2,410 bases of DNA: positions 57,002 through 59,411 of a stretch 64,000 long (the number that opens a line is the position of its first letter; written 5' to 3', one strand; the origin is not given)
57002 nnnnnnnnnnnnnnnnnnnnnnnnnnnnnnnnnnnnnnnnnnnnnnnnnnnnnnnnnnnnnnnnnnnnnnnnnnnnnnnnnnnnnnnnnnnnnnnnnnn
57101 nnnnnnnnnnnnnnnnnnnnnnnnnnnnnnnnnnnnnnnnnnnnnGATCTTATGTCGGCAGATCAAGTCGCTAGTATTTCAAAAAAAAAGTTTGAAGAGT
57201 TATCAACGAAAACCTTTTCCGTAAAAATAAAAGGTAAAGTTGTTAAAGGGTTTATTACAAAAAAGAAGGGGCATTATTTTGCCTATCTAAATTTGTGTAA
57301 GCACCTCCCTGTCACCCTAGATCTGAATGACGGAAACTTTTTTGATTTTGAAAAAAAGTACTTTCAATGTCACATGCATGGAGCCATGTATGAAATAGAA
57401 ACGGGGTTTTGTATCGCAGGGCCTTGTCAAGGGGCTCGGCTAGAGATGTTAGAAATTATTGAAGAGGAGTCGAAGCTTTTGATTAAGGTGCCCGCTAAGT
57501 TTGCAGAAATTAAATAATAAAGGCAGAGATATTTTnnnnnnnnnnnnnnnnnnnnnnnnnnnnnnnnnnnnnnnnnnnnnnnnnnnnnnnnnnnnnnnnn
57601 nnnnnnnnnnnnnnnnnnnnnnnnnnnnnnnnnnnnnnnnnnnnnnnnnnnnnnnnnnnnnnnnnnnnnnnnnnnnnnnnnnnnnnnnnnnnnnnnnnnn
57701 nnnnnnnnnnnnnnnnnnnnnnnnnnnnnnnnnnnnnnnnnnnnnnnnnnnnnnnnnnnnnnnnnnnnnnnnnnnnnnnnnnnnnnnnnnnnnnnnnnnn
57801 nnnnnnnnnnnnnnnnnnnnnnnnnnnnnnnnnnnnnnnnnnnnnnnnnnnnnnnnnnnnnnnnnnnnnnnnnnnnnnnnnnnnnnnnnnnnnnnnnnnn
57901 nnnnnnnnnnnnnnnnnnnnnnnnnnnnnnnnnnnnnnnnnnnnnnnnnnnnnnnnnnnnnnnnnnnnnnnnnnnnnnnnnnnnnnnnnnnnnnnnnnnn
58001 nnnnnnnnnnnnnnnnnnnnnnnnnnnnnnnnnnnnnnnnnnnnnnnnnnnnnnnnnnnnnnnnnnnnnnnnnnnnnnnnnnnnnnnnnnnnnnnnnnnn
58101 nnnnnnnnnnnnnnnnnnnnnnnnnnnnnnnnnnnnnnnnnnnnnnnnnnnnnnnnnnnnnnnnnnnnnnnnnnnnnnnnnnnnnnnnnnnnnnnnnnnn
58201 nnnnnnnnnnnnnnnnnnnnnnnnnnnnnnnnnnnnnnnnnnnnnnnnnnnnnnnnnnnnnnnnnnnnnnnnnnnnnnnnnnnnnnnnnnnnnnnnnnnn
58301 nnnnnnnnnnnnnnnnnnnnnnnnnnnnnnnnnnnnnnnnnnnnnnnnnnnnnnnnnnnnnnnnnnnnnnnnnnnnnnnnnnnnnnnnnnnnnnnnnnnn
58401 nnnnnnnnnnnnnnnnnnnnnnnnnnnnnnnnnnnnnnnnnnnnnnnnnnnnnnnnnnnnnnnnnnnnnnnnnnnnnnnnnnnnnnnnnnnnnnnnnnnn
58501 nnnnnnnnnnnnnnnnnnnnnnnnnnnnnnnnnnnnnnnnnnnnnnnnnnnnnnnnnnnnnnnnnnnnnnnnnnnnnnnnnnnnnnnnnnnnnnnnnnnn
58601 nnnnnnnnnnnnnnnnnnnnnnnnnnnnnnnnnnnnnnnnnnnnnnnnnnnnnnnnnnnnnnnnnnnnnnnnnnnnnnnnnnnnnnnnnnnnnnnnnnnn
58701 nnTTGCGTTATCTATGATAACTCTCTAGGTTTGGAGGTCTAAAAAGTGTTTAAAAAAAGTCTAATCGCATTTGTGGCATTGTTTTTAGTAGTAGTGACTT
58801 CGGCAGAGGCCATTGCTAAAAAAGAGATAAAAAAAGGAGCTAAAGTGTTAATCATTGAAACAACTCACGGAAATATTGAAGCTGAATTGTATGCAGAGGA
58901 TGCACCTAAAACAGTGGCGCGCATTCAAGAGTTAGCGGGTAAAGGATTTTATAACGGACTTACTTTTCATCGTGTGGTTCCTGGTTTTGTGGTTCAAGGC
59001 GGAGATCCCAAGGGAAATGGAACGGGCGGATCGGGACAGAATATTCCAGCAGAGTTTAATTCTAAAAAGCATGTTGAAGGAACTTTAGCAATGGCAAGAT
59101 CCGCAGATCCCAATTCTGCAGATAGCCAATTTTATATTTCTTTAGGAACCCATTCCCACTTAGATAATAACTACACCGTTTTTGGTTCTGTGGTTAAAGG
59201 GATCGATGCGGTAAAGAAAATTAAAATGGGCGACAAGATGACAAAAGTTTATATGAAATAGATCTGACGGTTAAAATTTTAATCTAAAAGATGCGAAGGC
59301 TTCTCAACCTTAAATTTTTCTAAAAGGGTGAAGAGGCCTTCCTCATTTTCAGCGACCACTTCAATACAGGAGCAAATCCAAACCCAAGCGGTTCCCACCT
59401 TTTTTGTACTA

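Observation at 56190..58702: Tight operon coupling two different [2Fe-2S] proteins, a PP2C phosphatase and a PLP-dependent C-S lyase/synthase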

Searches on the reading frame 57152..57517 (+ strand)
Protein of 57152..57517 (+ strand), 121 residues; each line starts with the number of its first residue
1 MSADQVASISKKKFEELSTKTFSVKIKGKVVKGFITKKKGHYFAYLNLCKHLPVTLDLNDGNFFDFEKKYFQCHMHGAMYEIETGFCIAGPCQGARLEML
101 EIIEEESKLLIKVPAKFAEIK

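Call 3: search_protein_families(library=pfam, proteins=[window:57152-57517:+], max_evalue=0.01)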
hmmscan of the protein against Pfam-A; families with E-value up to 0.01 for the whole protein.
window:57152-57517:+ (121 aa): 1 family
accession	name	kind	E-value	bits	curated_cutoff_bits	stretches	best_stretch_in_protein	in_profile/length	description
PF00355.32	Rieske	-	5.2e-10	39.6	20.3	1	20-95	15-83/88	Rieske [2Fe-2S] domain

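Call 4: search_protein_families(library=ncbifam, proteins=[window:57152-57517:+], max_evalue=0.01)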
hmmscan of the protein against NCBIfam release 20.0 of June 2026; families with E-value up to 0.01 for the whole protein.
window:57152-57517:+ (121 aa): 2 families
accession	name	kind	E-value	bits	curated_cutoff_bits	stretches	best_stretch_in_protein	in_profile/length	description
NF041174.1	SDX_Thmprot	equivalog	8.8e-06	25.9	170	1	19-91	14-80/109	sulredoxin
NF041683.1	ant_diox_AndAb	equivalog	0.0029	17.8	150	1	20-95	15-83/100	anthranilate 1,2-dioxygenase ferredoxin subunit AndAb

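Call 8: find_homologous_proteins(query=window:57152-57517:+)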
Query window:57152-57517:+ (121 aa): 52 proteins with E <= 0.001 among 61 candidates.
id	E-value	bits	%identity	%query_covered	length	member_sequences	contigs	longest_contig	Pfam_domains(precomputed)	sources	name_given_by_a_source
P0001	1.4e-72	259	96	100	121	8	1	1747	PF00355.33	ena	-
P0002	2.8e-55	203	77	96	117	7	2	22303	PF00355.33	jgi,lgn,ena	jgi:nitrite reductase/ring-hydroxylating ferredoxin subunit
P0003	1.5e-54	201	77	96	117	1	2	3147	PF00355.33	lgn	-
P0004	3.3e-53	197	70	98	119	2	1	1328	PF00355.33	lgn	-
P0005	9.3e-53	195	74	96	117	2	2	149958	PF00355.33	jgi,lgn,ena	-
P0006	1.2e-52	195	74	96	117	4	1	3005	PF00355.33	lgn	-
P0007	1.4e-51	191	74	91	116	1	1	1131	PF00355.33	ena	-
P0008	2.3e-51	191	72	96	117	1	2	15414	PF00355.33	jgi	jgi:nitrite reductase/ring-hydroxylating ferredoxin subunit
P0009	5.9e-51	189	71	96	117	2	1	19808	PF00355.33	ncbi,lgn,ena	-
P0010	5.9e-50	186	72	91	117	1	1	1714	PF00355.33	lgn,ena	-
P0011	5.0e-49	183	70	95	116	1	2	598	PF00355.33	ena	-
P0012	9.3e-49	182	69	96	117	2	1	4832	PF00355.33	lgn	-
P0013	1.5e-47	178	65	94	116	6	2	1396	PF00355.33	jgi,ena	jgi:nitrite reductase/ring-hydroxylating ferredoxin subunit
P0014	4.8e-47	177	67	94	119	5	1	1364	PF00355.33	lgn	-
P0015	1.4e-46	175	63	98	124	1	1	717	PF00355.33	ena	-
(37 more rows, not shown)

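Call 12: find_related_loci(query=A1, collection=genome_contigs, flank=6000)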
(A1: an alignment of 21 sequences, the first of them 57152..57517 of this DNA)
Query A1 (121 aa) in genome_contigs; peptide patterns used: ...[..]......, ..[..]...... (x = any residue, [..] = any of these).
52 stretches matched a pattern; 41 encode a relative of the query (tblastn E <= 1e-3); 41 distinct loci.
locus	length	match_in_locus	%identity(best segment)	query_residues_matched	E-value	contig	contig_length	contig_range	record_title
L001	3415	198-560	97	1-121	8e-78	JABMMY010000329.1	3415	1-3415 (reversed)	MAG: Deltaproteobacteria bacterium isolate bin.416 k141_5999916, whole genome shotgun sequence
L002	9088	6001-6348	72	6-121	8e-57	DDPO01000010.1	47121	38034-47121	MAG TPA_asm: Bdellovibrionaceae bacterium UBA2466 UBA2466_contig_174, whole genome shotgun sequence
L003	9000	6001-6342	66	6-119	9e-54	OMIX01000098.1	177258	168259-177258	Deltaproteobacteria bacterium isolate AM_0619 genome assembly, contig: AM_0619_98, whole genome shotgun sequence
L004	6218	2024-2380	56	3-121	2e-47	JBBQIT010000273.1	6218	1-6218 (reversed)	MAG: Bdellovibrionota bacterium isolate Co_metawrap_796 Cmw_796_k141_13955845_length_6218_cov_7.0000, whole genome shotg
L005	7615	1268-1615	71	6-121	1e-46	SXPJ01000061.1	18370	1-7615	MAG: Bdellovibrionales bacterium isolate F1-120-MAGs249 F1-120__c504730, whole genome shotgun sequence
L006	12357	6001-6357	55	1-119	6e-44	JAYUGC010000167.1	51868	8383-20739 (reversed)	MAG: Pseudomonadota bacterium isolate GFS_7976 GFS_7976_166, whole genome shotgun sequence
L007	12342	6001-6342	53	6-119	9e-44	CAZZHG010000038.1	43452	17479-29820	MAG TPA_asm: uncultured Pseudobdellovibrionaceae bacterium isolate SRP150892_co2_490 genome assembly, contig: NODE_989_l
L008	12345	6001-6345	56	2-116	9e-43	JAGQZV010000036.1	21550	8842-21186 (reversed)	MAG: Bdellovibrionales bacterium isolate HKST-UBA01 NODE_37_length_21550_cov_3.399106, whole genome shotgun sequence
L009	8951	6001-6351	56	1-114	1e-42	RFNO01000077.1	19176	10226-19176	MAG: Proteobacteria bacterium isolate LLD_190 Lanier.contig276264.19176bp, whole genome shotgun sequence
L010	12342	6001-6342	55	8-119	1e-42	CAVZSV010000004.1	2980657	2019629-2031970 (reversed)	MAG: uncultured delta proteobacterium isolate MFD09495.bin.1.125 genome assembly, contig: contig_2782, whole genome shot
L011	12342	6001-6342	53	1-114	5e-42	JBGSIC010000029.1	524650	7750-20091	MAG: Bdellovibrionota bacterium isolate JTS-AC12 k141_2079404, whole genome shotgun sequence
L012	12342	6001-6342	57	2-115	9e-42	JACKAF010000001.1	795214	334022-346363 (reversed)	MAG: Bdellovibrionaceae bacterium isolate HK-STAS-BDEL_A-1 HK-STAS-BDEL_A-1_1, whole genome shotgun sequence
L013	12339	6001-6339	53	3-114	3e-41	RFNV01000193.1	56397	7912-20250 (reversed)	MAG: Proteobacteria bacterium isolate LLD_334 Lanier.contig8341.56397bp, whole genome shotgun sequence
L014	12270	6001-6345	52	1-114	4e-41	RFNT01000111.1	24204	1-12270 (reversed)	MAG: bacterium isolate LLD_281 Lanier.contig63650.24204bp, whole genome shotgun sequence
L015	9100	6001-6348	62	6-121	2e-41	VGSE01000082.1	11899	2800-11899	MAG: Deltaproteobacteria bacterium isolate K_Offshore_120m_m2_196 K_Offshore_120m_m2_196_Ga0194131_10009871, whole genom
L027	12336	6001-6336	46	6-117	4e-30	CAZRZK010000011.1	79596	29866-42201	MAG TPA_asm: uncultured Pseudobdellovibrionaceae bacterium isolate SRP342105_co2_9 genome assembly, contig: NODE_264_len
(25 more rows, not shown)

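Call 16: search_protein_families(library=pfam, proteins=[L004:1619-1975:+, L006:6387-7391:+, L010:6308-7381:+, L012:6323-7342:+, L027:5613-5993:+, L010:3778-4440:+, L027:692-1339:+, L027:4710-5609:+], max_evalue=0.01)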
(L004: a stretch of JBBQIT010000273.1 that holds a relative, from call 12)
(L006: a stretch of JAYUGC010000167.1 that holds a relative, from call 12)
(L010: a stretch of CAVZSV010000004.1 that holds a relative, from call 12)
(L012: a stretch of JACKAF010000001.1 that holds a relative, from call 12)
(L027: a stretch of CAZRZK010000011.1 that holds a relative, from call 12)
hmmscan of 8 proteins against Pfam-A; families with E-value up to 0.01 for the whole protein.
L004:1619-1975:+ (118 aa): 3 families
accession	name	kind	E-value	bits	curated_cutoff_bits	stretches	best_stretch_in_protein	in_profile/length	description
PF09969.14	DUF2203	-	2.5e-18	67.4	24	1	11-117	1-122/122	Uncharacterized conserved protein (DUF2203)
PF19962.4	EAD9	-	0.00096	19.3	25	1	34-65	20-51/62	Effector-associated domain 9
PF01910.22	Thiamine_BP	-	0.004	17.5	24.9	1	19-62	47-91/92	Thiamine-binding protein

L006:6387-7391:+ (334 aa): 1 family
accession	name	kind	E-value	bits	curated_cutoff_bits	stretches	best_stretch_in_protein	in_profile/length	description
PF01266.30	DAO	-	1.2e-06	28.7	27.9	1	211-308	254-346/353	FAD dependent oxidoreductase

L010:6308-7381:+ (357 aa): 0 families

L012:6323-7342:+ (339 aa): 1 family
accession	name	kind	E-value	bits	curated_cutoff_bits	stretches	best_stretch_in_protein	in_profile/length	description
PF01266.30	DAO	-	7.3e-07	29.5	27.9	1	116-317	146-350/353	FAD dependent oxidoreductase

L027:5613-5993:+ (126 aa): 1 family
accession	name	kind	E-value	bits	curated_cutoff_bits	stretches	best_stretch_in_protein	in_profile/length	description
PF09969.14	DUF2203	-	2e-20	74.1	24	1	18-121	1-119/122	Uncharacterized conserved protein (DUF2203)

L010:3778-4440:+ (220 aa): 8 families
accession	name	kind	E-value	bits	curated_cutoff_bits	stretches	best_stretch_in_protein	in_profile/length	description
PF01135.25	PCMT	-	1.1e-50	172.8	20.3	1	19-219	4-206/210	Protein-L-isoaspartate(D-aspartate) O-methyltransferase (PCMT)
PF00398.26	RrnaAD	-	1.2e-08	34.9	24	1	82-142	24-82/263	Ribosomal RNA adenine dimethylase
PF13649.12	Methyltransf_25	-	3.1e-07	31.4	27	1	92-169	1-78/97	Methyltransferase domain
PF08241.18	Methyltransf_11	-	7e-05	23.8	21.2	1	93-163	1-69/95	Methyltransferase domain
PF13847.12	Methyltransf_31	-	0.00014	22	27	1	86-164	1-84/145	Methyltransferase domain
PF08242.18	Methyltransf_12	-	0.00017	22.7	30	1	93-163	1-74/98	Methyltransferase domain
PF05175.20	MTS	-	0.00082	19.5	23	1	83-159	26-103/170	Methyltransferase small domain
PF13489.12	Methyltransf_23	-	0.0091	16.2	27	0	86-137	20-61/164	Methyltransferase domain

L027:692-1339:+ (215 aa): 0 families

L027:4710-5609:+ (299 aa): 2 families
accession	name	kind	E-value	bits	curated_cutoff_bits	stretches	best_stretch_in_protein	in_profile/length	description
PF03466.25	LysR_substrate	-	2.4e-15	56.9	28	1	95-282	5-192/209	LysR substrate binding domain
PF00126.33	HTH_1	-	1.1e-13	51.4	26.6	1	11-68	2-59/60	Bacterial regulatory helix-turn-helix protein, lysR family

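Call 32: search_solved_structures(query=A1, max_evalue=0.01)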
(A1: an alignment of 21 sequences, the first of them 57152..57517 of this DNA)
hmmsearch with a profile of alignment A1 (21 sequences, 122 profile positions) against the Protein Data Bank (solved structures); distinct sequences matched with E-value up to 0.01: 1.
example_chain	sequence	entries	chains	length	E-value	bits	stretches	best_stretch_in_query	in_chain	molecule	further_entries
3gce_A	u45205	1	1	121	4.8e-05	26.2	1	36-95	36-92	Ferredoxin component of carbazole 1,9a-dioxygenase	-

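Call 53: search_solved_structures(query=L006:6387-7391:+, max_evalue=1)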
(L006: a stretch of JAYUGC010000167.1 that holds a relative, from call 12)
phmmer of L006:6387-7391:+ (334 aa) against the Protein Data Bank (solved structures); distinct sequences matched with E-value up to 1: 4.
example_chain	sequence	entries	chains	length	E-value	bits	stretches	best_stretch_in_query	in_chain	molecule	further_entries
5fmf_E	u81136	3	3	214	0.51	12.4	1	4-59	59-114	DNA-DIRECTED RNA POLYMERASES I, II, AND III SUBUNIT RPABC1, RPB5 | DNA-directed RNA polymerases I, II, and III subunit RPABC1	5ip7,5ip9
1dzf_A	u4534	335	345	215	0.52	12.4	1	4-59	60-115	DNA-DIRECTED RNA POLYMERASES I, II, AND III SUBUNIT RPABC 1 | DNA-DIRECTED RNA POLYMERASE II 27KD POLYPEPTIDE | DNA-directed RNA polymerase II, chain RPB5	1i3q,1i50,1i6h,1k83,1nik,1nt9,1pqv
4ysh_A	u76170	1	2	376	0.6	12.2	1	271-332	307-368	Glycine oxidase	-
7exs_A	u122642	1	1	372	0.79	11.8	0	272-321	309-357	Sarcosine oxidase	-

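Call 54: search_protein_families(library=ncbifam, proteins=[L006:6387-7391:+, L012:6323-7342:+, L010:6308-7381:+, L004:1619-1975:+], max_evalue=0.1)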
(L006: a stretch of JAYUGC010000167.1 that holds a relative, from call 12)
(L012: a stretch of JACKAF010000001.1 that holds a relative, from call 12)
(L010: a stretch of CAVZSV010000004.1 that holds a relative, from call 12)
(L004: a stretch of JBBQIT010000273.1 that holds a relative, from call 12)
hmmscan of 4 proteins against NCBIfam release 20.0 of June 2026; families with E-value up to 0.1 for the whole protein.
L006:6387-7391:+ (334 aa): 1 family
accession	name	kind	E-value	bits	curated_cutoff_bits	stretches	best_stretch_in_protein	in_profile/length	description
NF008425.0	PRK11259.1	equivalog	6.6e-05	22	257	1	273-334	315-376/377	N-methyl-L-tryptophan oxidase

L012:6323-7342:+ (339 aa): 0 families

L010:6308-7381:+ (357 aa): 0 families

L004:1619-1975:+ (118 aa): 0 families
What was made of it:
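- It has no convincing PDB or NCBIfam relative (calls 16, 53, 54).
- Tried and rejected: No informative hits (calls 53, 54).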

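Call 58: predict_structure(alignment_id=A1)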
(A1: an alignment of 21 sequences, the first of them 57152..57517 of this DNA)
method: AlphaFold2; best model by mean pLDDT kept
length: 121 residues; sequences in the alignment: 21
mean_pLDDT: 84.9   pTM: 0.80
mean pLDDT of the five models: 84.9, 82.0, 78.5, 77.0, 76.0
residues with pLDDT >= 90: 57; 70-90: 48; 50-70: 14; < 50: 2
segments of 3 or more residues with pLDDT < 50: none
pLDDT, mean of each block of 10 residues (from residue 1): 85 91 89 92 88 56 80 81 91 88 96 86 47
secondary structure, 60 per line:
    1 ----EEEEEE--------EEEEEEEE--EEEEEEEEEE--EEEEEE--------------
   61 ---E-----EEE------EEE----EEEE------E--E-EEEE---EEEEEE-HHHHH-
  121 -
elements in order: E5-10 E19-26 E29-38 E41-46 E70-72 E79-81 E86-89 E101-104 E108-113 H115-119
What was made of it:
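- On Rieske [2Fe-2S] protein: AF2 pLDDT 84.9 (call 58).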

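Call 61: fold_search(model_id=the predicted structure, library=pdb)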
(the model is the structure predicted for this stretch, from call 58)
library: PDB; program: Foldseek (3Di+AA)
matches with E <= 10: 330; with E <= 0.001: 49
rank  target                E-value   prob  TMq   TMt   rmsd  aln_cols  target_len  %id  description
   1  3gce                  6.0e-06  1.00  0.65  0.74   3.1       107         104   17  Ferredoxin of carbazole 1,9a-dioxygenase from Nocardioides aromaticivorans IC177 (released 2009-09-15)
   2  8hn2_A                7.1e-06  1.00  0.64  0.70   4.1       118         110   19  Selenomethionine-labelled soluble domain of Rieske iron-sulfur protein from chlorobaculum tepidum (released 2023-07-05)
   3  2qpz                  9.4e-06  1.00  0.66  0.76   3.4       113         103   16  Naphthalene 1,2-dioxygenase Rieske ferredoxin (released 2008-09-02)
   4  5bok                  1.6e-05  1.00  0.64  0.75   3.0       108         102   16  Ferredoxin component of 3-nitrotoluene dioxygenase from Diaphorobacter sp. strain DS2 (released 2016-07-27)
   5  4nbc_F                2.4e-05  1.00  0.62  0.71   4.3       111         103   14  Oxygenase with Phe275 replaced by Trp and ferredoxin complex of carbazole 1,9a-dioxygenase (form1) (released 2014-03-26)
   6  2de5_D                3.0e-05  1.00  0.66  0.75   2.9       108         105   15  Crystal structure of the electron transfer complex between oxygenase and ferredoxin in carbazole 1,9a-dioxygenase (released 2006-12-05)
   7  1vck                  3.2e-05  1.00  0.67  0.76   2.7       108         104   15  Crystal structure of ferredoxin component of carbazole 1,9a-dioxygenase of Pseudomonas resinovorans strain CA10 (released 2005-03-01)
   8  6llh_F                3.3e-05  1.00  0.63  0.70   3.4       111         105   15  Biphenyl-2,3-diol-soaked resting complex of Oxy and Fd in carbazole 1,9a-dioxygenase (released 2021-01-27)
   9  4nb8_E                3.9e-05  1.00  0.68  0.74   2.8       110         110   14  Oxygenase with Ile262 replaced by Leu and ferredoxin complex of carbazole 1,9a-dioxygenase (released 2014-03-26)
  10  9rk4_A                5.5e-05  1.00  0.56  0.60   6.2       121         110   25  Soluble domain of kuste4569, a Rieske iron-sulfur cluster protein from Kuenenia stuttgartiensis (released 2025-11-26)
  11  2de5_E                6.2e-05  1.00  0.64  0.72   4.4       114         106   13  Crystal structure of the electron transfer complex between oxygenase and ferredoxin in carbazole 1,9a-dioxygenase (released 2006-12-05)
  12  4nb9_E                6.5e-05  1.00  0.64  0.69   2.8       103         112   16  Oxygenase with Ile262 replaced by Val and ferredoxin complex of carbazole 1,9a-dioxygenase (released 2014-03-26)
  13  4nbh_B                6.5e-05  1.00  0.68  0.23   3.1       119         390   18  Carbazole-bound Oxygenase with Gln282 replaced by Tyr and ferredoxin complex of carbazole 1,9a-dioxygenase (released 2014-03-26)
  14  4nbb_E                6.9e-05  1.00  0.64  0.67   4.4       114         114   13  Carbazole- and oxygen-bound oxygenase with Ile262 replaced by Val and ferredoxin complex of carbazole 1,9a-dioxygenase (released 2014-03-26)
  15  7buh                  6.9e-05  1.00  0.63  0.67   3.1       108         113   14  Reduced ferredoxin of carbazole 1,9a-dioxygenase (released 2021-04-07)
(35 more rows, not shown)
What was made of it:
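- On Rieske [2Fe-2S] protein: 49 PDB hits at E<=1e-3, all Rieske domains (call 61).
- The Rieske protein has the fold of electron-carrier ferredoxins: call 61.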

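Call 83: search_protein_families(library=padloc, proteins=[window:57152-57517:+], max_evalue=0.001)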
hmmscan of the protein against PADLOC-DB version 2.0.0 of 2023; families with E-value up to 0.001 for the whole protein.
window:57152-57517:+ (121 aa): 0 families

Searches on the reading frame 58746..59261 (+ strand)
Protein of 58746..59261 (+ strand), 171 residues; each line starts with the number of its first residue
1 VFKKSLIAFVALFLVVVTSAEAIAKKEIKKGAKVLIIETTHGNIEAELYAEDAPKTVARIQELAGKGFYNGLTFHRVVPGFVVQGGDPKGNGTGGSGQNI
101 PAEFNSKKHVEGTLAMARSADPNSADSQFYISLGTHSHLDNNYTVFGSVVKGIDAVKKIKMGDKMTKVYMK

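Call 3: search_protein_families(library=pfam, proteins=[window:58746-59261:+], max_evalue=0.01)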
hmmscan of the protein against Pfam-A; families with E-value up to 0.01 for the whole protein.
window:58746-59261:+ (171 aa): 1 family
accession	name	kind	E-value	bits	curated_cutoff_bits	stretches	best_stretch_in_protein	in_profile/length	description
PF00160.26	Pro_isomerase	-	6.3e-45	153.7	21.7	1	35-163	2-141/159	Cyclophilin type peptidyl-prolyl cis-trans isomerase/CLD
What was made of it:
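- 58746..59261 (+): Cyclophilin-type peptidyl-prolyl isomerase, 171 aa, with a signal-peptide-like N-terminus (PpiA-like, probably periplasmic). GTG start. PF00160 at 153.7 bits (call 3).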

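Call 4: search_protein_families(library=ncbifam, proteins=[window:58746-59261:+], max_evalue=0.01)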
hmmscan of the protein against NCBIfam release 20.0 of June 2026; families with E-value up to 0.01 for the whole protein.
window:58746-59261:+ (171 aa): 2 families
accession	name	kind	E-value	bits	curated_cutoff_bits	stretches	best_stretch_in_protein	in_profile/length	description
NF008151.0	PRK10903.1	equivalog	5.2e-32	110.9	308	1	1-160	1-163/190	peptidylprolyl isomerase A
NF008057.0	PRK10791.1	equivalog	2.7e-22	79.3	297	1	36-161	3-138/164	peptidylprolyl isomerase B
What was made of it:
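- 58746..59261 (+): Best NCBIfam hit is PpiA, below cut-off (call 4).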

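Call 83: search_protein_families(library=padloc, proteins=[window:58746-59261:+], max_evalue=0.001)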
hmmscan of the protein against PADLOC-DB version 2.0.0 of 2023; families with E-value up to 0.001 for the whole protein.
window:58746-59261:+ (171 aa): 0 families
